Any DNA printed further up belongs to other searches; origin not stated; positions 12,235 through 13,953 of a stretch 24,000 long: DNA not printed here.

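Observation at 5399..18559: Stressosome/HD-GYP operon sits back-to-back with the LapD/LapG c-di-GMP effector and its type I secretion genes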

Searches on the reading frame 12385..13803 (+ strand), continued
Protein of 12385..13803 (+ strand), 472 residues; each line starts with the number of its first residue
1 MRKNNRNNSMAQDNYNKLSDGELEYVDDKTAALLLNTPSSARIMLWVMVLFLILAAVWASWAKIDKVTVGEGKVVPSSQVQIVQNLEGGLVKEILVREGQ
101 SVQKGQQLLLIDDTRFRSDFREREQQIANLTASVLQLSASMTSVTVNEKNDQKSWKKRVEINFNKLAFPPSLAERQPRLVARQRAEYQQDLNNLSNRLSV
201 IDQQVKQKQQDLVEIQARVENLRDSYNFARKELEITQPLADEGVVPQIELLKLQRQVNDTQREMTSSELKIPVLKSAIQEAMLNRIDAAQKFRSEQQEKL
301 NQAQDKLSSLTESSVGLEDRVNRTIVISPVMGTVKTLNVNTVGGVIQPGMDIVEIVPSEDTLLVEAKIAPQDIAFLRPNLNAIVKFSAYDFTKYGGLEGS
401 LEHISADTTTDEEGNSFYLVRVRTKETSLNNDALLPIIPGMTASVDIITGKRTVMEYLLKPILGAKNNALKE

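Call 29: find_encoding_contigs(protein=P0174, flank=10000, max_places=1)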
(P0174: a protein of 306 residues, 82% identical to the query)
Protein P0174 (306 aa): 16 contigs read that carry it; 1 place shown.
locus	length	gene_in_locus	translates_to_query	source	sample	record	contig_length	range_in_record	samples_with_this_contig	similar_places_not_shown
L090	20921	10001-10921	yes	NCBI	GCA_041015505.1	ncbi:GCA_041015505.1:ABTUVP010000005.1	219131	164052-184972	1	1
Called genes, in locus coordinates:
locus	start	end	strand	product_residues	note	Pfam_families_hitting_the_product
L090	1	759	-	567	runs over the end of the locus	PF02878:PGM_PMM_I, PF02879:PGM_PMM_II, PF02880:PGM_PMM_III, PF00408:PGM_PMM_IV (weak)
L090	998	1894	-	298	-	PF00528:BPD_transp_1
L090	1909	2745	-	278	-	PF00497:SBP_bac_3, PF10613:Lig_chan-Glu_bd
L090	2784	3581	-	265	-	PF00528:BPD_transp_1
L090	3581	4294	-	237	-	PF13555:AAA_29 (weak), PF02463:SMC_N (weak), PF00005:ABC_tran, PF13304:AAA_21 (weak)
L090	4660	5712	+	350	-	PF00793:DAHP_synth_1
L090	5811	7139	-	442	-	PF01554:MatE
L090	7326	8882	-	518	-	PF00989:PAS (faint), PF08447:PAS_3, PF13426:PAS_9, PF00015:MCPsignal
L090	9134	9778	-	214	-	PF01470:Peptidase_C15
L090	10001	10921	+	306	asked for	PF11563:Protoglobin, PF01740:STAS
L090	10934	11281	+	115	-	-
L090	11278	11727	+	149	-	PF13581:HATPase_c_2, PF02518:HATPase_c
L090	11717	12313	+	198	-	PF07228:SpoIIE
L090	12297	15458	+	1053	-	PF00989:PAS, PF13188:PAS_8 (faint), PF13426:PAS_9, PF00512:HisKA, PF02518:HATPase_c, PF00072:Response_reg, PF01627:Hpt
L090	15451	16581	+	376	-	PF00072:Response_reg, PF13487:HD_5, PF01966:HD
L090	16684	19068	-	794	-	PF01326:PPDK_N, PF00391:PEP-utilizers, PF02896:PEP-utilizers_C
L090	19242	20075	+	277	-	PF03618:Kinase-PPPase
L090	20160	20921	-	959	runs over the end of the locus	PF01565:FAD_binding_4, PF02754:CCG (faint), PF02913:FAD-oxidase_C, PF13534:Fer4_17 (weak), PF12838:Fer4_7, PF13183:Fer4_8, PF13187:Fer4_9 (faint)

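Call 35: find_encoding_contigs(protein=P0057, flank=10000, max_places=2)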
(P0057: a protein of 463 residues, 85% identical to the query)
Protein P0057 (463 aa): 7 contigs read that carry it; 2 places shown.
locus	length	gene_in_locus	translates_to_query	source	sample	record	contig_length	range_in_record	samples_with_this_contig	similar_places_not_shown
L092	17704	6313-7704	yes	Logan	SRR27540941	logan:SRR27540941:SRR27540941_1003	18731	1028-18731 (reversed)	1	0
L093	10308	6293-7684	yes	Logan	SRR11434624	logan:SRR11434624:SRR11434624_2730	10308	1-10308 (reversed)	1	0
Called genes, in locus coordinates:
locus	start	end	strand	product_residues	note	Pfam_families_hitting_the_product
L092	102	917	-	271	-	PF02311:AraC_binding (weak), PF00165:HTH_AraC, PF12833:HTH_18, PF00165:HTH_AraC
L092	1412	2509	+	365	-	PF08308:PEGA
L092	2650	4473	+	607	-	PF08308:PEGA, PF03781:FGE-sulfatase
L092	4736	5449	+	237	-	PF08448:PAS_4, PF00196:GerE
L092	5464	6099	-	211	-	PF01243:PNPOx_N, PF10590:PNP_phzG_C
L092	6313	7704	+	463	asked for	PF25919:BSH_CusB (faint), PF25917:BSH_RND (weak), PF25984:BSH_YknX, PF25994:HH_AprE, PF26002:Beta-barrel_AprE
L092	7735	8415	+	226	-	PF06035:Peptidase_C93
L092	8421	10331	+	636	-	PF16448:LapD_MoxY_N, PF00990:GGDEF, PF00563:EAL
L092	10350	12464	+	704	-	PF00664:ABC_membrane, PF02463:SMC_N (faint), PF00005:ABC_tran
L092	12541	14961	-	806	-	PF08329:ChitinaseA_N, PF00801:PKD (faint), PF00704:Glyco_hydro_18, PF18911:PKD_4 (weak), PF22352:K319L-like_PKD, PF21027:Sde0182_C (faint), PF17963:Big_9 (weak)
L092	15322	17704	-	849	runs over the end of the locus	PF08329:ChitinaseA_N, PF00801:PKD (faint), PF18911:PKD_4 (faint), PF00704:Glyco_hydro_18, PF22352:K319L-like_PKD, PF21027:Sde0182_C (faint), PF17963:Big_9 (weak)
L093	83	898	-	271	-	PF02311:AraC_binding (weak), PF00165:HTH_AraC, PF12833:HTH_18, PF00165:HTH_AraC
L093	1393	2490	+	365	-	PF08308:PEGA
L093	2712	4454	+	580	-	PF08308:PEGA, PF03781:FGE-sulfatase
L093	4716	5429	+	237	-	PF08448:PAS_4, PF00196:GerE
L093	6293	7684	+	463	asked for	PF25919:BSH_CusB (faint), PF25917:BSH_RND (weak), PF25984:BSH_YknX, PF25994:HH_AprE, PF26002:Beta-barrel_AprE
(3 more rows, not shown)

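Call 41: search_protein_families(library=ncbifam, proteins=[window:12412-13803:+])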
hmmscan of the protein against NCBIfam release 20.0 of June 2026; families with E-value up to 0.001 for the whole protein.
window:12412-13803:+ (463 aa): 9 families
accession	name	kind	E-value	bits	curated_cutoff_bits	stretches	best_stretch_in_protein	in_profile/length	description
TIGR01843.1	type_I_hlyD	subfamily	5.9e-133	443.9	208.65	1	30-463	2-421/422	HlyD family type I secretion periplasmic adaptor subunit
TIGR00998.1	8a0101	subfamily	8.5e-21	74.2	390.8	2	174-397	74-283/334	EmrA/EmrK family multidrug efflux transporter periplasmic adaptor subunit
TIGR01000.1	bacteriocin_acc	subfamily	5.1e-17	61.9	258.85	2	285-456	287-456/457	bacteriocin secretion accessory protein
TIGR03794.1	NHLM_micro_HlyD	equivalog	6.9e-17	61.5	156.2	1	34-403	21-344/421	NHLP bacteriocin system secretion protein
TIGR01730.1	RND_mfp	subfamily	2.7e-16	59.4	94.9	2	62-128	18-83/322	efflux RND transporter periplasmic adaptor subunit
NF007785.0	PRK10476.1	equivalog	5.9e-09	35.2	376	1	31-133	10-110/347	multidrug transporter subunit MdtN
TIGR02971.1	heterocyst_DevB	subfamily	1.2e-06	28.2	129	0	63-142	5-88/327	ABC exporter membrane fusion protein, DevB family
NF007850.1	PRK10559.1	equivalog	9.5e-06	24.9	400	0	37-120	7-89/303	p-hydroxybenzoic acid efflux pump subunit AaeA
NF008606.0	PRK11578.1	equivalog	1.1e-05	24.7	342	0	69-144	60-134/371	macrolide transporter subunit MacA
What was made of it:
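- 12412..13803 (+): LapC, the type I secretion membrane-fusion protein (ortholog of V. cholerae VCA1080). TIGR01843 at 444 bits, above its cut-off (call 41).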

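Call 43: find_related_loci(query=window:12412-13803:+, collection=metagenome_contigs, flank=9000)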
Query window:12412-13803:+ (463 aa) in metagenome_contigs; peptide patterns used: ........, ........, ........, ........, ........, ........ (x = any residue, [..] = any of these).
487 stretches matched a pattern; 285 encode a relative of the query (tblastn E <= 1e-3); the best 80 are kept; 80 distinct loci.
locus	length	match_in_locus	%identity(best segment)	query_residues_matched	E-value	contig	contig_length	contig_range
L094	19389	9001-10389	88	1-463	0e+0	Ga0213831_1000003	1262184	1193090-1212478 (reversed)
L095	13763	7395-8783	84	1-463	0e+0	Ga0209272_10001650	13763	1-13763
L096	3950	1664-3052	84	1-463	0e+0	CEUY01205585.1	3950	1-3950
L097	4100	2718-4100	84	1-461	0e+0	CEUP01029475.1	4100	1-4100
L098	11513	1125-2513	84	1-463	0e+0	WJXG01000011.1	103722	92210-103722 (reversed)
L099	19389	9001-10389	84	1-463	0e+0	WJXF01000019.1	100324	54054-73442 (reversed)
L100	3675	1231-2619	82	1-463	0e+0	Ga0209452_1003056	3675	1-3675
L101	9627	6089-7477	79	1-463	0e+0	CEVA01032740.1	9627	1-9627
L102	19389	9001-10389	80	1-463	0e+0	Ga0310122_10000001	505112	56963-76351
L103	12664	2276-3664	80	1-463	0e+0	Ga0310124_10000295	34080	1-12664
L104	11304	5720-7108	79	1-463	0e+0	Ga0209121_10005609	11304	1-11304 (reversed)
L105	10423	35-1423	79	1-463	0e+0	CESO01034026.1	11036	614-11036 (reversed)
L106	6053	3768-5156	79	1-463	0e+0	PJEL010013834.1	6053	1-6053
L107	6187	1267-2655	80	1-463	0e+0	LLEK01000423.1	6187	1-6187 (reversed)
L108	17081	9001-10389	80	1-463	0e+0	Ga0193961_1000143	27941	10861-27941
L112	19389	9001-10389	80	1-463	0e+0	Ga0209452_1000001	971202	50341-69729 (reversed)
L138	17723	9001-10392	80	1-463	0e+0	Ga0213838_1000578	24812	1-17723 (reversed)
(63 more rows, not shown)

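Call 63: search_protein_families(library=pfam, proteins=[L138:5674-7626:+, L138:7657-8886:+, L103:859-2163:+, L112:3776-4552:+, L112:4552-5724:+, L112:5772-7670:+, L112:7663-8889:+])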
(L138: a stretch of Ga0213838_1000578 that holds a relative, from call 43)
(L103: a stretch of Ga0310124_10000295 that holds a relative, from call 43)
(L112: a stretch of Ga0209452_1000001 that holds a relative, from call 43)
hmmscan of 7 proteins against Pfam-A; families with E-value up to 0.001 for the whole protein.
L138:5674-7626:+ (650 aa): 7 families
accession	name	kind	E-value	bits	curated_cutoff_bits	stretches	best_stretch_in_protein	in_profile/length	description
PF02518.31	HATPase_c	-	3.9e-23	82.4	26.4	1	539-643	3-109/111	Histidine kinase-, DNA gyrase B-, and HSP90-like ATPase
PF02743.24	dCache_1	-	5e-17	62.7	45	1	85-285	5-223/240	Cache domain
PF17203.10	sCache_3_2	-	4.7e-08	33.6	28.4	1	124-236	33-136/140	Single cache domain 3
PF14501.12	HATPase_c_5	-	1.4e-05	25.4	22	1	538-630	2-91/102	GHKL domain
PF23846.1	Cache_WalK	-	2.6e-05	25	27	0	137-225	4-91/92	WalK sensor protein kinase Chache domain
PF00512.31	HisKA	-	3.6e-05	24.2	26.9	1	427-490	2-62/66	His Kinase A (phospho-acceptor) domain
PF13589.12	HATPase_c_3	-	0.00057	20.4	25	0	541-594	2-52/137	Histidine kinase-, DNA gyrase B-, and HSP90-like ATPase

L138:7657-8886:+ (409 aa): 4 families
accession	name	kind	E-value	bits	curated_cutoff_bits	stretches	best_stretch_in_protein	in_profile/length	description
PF00072.30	Response_reg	-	1.7e-28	99.4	30.2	1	5-113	2-110/111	Response regulator receiver domain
PF25601.1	AAA_lid_14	-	2e-08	34.4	27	1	279-331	2-54/87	AAA+ ATPase lid domain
PF02954.25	HTH_8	-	4e-07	30.1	22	1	362-400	4-42/42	Bacterial regulatory protein, Fis family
PF14532.12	Sigma54_activ_2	-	0.00026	21.7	25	1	144-238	1-83/138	Sigma-54 interaction domain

L103:859-2163:+ (434 aa): 5 families
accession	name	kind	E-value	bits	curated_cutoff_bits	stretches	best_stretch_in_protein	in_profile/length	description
PF00072.30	Response_reg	-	8.4e-27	94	30.2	1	9-116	3-110/111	Response regulator receiver domain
PF25601.1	AAA_lid_14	-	7.1e-09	35.8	27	1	292-347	2-57/87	AAA+ ATPase lid domain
PF02954.25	HTH_8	-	1.6e-07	31.4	22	1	387-424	5-42/42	Bacterial regulatory protein, Fis family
PF14532.12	Sigma54_activ_2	-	3.3e-07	31.1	25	1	147-248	1-90/138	Sigma-54 interaction domain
PF00158.32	Sigma54_activat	-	9.6e-05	22.6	20.2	0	146-207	1-61/168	Sigma-54 interaction domain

L112:3776-4552:+ (258 aa): 2 families
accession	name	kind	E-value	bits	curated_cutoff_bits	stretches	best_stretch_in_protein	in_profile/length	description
PF17131.11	LolA_like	-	2e-58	197.5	30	1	71-252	3-183/184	Outer membrane lipoprotein-sorting protein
PF07044.18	DUF1329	-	1e-14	55.1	23.1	2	33-148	107-225/368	Protein of unknown function (DUF1329)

L112:4552-5724:+ (390 aa): 0 families

L112:5772-7670:+ (632 aa): 6 families
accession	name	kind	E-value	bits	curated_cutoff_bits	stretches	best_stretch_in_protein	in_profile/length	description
PF02518.31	HATPase_c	-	9.1e-21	74.8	26.4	1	504-620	3-109/111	Histidine kinase-, DNA gyrase B-, and HSP90-like ATPase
PF02743.24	dCache_1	-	1.7e-19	70.7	45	1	49-204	3-165/240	Cache domain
PF00512.31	HisKA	-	1.1e-05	25.8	26.9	1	391-455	2-63/66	His Kinase A (phospho-acceptor) domain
PF17203.10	sCache_3_2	-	1.2e-05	25.8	28.4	1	55-202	8-136/140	Single cache domain 3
PF14501.12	HATPase_c_5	-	0.00023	21.5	22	1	502-597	1-92/102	GHKL domain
PF23846.1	Cache_WalK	-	0.00091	20.1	27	0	102-191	3-91/92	WalK sensor protein kinase Chache domain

L112:7663-8889:+ (408 aa): 3 families
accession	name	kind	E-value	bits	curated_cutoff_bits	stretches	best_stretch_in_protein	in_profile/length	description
PF00072.30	Response_reg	-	4.4e-28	98.1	30.2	1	5-114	1-110/111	Response regulator receiver domain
PF25601.1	AAA_lid_14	-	1.6e-09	37.9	27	1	277-329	2-54/87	AAA+ ATPase lid domain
PF02954.25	HTH_8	-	6.2e-07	29.5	22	1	359-398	3-42/42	Bacterial regulatory protein, Fis family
